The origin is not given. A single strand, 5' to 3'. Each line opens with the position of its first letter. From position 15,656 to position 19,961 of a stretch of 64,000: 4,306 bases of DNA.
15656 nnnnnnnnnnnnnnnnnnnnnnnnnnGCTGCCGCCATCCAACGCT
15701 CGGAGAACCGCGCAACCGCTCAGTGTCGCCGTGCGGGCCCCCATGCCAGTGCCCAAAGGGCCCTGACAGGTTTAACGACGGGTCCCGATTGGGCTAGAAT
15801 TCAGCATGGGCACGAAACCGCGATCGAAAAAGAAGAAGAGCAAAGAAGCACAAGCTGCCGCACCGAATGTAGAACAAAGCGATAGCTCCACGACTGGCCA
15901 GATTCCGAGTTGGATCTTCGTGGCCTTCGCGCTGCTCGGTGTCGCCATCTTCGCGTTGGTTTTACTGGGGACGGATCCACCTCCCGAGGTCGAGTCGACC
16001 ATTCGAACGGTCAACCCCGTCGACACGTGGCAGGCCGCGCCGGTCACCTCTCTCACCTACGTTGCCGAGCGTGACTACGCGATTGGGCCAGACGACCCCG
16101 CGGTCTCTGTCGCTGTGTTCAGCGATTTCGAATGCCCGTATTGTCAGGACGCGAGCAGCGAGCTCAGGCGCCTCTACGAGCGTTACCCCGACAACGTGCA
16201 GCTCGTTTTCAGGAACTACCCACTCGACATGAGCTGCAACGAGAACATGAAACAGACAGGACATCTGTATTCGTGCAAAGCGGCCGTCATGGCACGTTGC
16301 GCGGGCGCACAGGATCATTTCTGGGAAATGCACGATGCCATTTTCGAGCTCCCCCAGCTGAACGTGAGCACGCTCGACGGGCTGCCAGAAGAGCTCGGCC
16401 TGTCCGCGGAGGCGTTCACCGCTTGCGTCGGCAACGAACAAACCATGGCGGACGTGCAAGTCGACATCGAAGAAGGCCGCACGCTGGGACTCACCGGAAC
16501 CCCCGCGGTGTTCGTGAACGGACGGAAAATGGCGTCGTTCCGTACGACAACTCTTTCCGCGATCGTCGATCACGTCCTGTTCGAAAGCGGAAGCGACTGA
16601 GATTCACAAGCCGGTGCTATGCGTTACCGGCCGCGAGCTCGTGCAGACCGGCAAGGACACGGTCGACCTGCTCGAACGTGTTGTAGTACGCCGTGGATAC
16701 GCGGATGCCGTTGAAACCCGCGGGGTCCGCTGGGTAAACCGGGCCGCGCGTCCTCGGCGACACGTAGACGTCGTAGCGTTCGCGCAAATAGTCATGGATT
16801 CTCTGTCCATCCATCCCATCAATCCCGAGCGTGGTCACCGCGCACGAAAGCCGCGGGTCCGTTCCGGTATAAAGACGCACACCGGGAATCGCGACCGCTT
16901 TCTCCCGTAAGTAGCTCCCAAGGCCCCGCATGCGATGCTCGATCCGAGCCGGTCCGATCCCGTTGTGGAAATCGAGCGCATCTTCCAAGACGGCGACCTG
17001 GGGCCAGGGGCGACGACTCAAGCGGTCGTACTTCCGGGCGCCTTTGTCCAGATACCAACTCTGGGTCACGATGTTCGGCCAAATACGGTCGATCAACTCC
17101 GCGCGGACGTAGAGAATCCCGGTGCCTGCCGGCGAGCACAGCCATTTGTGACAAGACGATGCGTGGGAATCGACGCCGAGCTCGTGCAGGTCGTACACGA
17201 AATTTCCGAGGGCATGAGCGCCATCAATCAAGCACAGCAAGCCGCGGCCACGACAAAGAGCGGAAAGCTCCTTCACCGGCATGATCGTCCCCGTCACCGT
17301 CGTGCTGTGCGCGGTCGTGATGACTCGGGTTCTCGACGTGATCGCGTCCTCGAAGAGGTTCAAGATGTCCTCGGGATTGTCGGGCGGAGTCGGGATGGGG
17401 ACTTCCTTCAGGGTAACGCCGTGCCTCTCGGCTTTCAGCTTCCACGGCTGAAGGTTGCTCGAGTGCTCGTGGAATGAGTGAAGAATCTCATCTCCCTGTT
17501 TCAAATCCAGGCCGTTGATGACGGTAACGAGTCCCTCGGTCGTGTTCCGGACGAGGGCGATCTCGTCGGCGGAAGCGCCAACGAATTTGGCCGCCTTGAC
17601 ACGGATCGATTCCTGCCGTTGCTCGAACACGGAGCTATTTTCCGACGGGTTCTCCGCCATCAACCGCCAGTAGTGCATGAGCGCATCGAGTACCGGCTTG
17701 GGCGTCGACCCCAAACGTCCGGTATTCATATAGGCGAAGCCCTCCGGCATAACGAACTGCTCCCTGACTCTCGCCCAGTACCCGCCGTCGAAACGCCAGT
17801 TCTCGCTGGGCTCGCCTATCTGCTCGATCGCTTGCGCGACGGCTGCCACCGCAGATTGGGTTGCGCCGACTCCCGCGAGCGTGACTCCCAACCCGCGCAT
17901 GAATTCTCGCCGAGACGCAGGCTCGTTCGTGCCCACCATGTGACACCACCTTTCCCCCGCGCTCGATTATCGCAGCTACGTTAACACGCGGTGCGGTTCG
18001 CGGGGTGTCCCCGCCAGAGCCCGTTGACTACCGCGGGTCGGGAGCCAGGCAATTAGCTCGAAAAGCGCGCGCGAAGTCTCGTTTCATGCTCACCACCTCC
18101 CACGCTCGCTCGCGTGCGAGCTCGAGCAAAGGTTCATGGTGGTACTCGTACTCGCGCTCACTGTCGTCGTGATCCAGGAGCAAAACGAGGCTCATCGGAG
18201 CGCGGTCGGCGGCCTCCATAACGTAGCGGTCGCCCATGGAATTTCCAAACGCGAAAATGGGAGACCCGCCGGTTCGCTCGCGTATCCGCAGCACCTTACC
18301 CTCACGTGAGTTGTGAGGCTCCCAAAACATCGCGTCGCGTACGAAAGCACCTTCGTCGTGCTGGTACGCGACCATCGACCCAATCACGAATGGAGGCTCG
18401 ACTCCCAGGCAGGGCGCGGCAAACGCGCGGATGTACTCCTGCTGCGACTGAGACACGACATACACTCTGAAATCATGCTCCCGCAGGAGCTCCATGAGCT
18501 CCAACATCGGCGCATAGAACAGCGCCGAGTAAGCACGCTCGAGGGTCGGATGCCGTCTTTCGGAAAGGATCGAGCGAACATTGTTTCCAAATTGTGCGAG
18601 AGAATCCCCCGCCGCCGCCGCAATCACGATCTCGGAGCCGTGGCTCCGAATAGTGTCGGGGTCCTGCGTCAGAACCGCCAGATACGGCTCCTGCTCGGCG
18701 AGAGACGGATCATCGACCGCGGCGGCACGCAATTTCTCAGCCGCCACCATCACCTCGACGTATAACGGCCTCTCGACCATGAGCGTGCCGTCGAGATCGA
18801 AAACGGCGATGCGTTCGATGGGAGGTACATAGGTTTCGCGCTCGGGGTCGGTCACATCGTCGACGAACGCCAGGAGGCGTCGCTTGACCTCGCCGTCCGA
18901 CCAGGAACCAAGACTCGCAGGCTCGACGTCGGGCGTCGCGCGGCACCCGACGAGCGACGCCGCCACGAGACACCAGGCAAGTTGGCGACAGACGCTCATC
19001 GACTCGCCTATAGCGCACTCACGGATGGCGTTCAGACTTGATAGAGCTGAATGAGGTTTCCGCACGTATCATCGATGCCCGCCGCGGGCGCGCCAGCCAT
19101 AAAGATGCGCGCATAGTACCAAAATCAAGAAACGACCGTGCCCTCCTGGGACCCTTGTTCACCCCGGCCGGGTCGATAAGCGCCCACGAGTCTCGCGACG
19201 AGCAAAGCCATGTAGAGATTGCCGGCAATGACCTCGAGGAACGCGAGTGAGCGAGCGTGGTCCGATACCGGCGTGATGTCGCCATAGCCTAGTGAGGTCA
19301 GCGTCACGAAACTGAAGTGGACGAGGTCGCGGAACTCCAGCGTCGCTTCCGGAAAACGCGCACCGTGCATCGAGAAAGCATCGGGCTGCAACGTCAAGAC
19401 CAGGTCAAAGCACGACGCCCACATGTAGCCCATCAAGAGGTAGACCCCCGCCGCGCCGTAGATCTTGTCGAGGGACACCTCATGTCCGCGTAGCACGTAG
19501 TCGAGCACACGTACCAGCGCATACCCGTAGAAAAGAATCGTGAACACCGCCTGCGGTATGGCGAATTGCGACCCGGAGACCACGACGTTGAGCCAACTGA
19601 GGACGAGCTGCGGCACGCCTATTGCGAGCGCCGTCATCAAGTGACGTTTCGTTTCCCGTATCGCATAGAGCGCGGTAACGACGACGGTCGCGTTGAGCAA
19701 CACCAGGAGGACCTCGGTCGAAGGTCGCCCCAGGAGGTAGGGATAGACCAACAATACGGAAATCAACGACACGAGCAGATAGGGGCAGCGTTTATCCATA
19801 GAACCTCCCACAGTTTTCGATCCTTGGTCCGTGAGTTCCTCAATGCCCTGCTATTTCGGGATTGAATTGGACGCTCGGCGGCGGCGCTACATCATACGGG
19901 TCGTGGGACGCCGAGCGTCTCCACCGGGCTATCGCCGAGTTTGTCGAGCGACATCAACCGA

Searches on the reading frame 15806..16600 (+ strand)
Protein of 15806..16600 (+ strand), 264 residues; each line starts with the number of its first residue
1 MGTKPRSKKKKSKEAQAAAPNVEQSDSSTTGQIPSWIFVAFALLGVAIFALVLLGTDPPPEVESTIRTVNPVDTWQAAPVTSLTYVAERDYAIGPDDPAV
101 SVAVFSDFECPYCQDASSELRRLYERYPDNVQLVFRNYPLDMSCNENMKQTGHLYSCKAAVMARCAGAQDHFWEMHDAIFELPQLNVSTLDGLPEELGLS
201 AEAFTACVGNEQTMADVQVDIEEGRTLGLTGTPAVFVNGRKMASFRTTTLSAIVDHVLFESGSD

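Call 96: search_protein_families(library=pfam, proteins=[window:15806-16600:+], max_evalue=0.0001)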
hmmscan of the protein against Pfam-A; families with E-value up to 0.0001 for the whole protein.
window:15806-16600:+ (264 aa): 2 families
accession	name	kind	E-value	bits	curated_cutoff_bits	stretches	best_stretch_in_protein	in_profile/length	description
PF13462.12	Thioredoxin_4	-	4.9e-20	72.8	23.2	1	89-255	4-164/165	Thioredoxin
PF01323.26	DSBA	-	7.9e-17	62.1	25.6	1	102-242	2-176/191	DSBA-like thioredoxin domain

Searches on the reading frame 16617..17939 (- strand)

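Call 10: search_protein_families(library=pfam, proteins=[window:16617-17939:-], max_evalue=0.001)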
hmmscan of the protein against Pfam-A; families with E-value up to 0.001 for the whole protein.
window:16617-17939:- (440 aa): 2 families
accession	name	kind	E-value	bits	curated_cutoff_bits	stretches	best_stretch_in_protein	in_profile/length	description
PF00266.25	Aminotran_5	-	1.2e-51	176.3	21.5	1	79-428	11-371/371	Aminotransferase class-V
PF01041.23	DegT_DnrJ_EryC1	-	5.2e-06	26.4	19.8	1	116-246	33-152/360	DegT/DnrJ/EryC1/StrS aminotransferase family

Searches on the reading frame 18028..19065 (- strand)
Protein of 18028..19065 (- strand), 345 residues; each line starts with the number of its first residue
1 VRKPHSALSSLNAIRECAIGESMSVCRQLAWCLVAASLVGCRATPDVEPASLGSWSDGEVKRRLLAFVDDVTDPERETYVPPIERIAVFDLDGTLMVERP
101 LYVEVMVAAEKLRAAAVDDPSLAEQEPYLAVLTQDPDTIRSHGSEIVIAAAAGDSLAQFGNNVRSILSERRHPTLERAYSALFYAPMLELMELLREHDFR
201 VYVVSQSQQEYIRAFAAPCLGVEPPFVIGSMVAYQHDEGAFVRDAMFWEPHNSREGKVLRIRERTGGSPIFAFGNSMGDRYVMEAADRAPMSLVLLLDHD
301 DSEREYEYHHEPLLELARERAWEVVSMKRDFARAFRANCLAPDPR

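Call 95: search_protein_families(library=pfam, proteins=[window:18028-19065:-], max_evalue=0.0001)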
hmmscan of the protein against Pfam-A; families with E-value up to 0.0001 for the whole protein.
window:18028-19065:- (345 aa): 2 families
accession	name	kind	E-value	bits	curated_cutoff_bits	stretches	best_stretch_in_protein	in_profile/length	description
PF12710.13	HAD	-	9e-15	56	27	1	87-284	1-189/189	haloacid dehalogenase-like hydrolase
PF00702.32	Hydrolase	-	1.1e-05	26.4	26.4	1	86-226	3-141/191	haloacid dehalogenase-like hydrolase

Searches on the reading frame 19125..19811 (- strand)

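Call 96: search_protein_families(library=pfam, proteins=[window:19125-19811:-], max_evalue=0.0001)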
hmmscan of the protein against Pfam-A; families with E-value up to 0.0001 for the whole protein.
window:19125-19811:- (228 aa): 1 family
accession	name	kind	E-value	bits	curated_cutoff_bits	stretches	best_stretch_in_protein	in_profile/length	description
PF07885.22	Ion_trans_2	-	7.5e-11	42.2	22.5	1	155-210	20-75/79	Ion channel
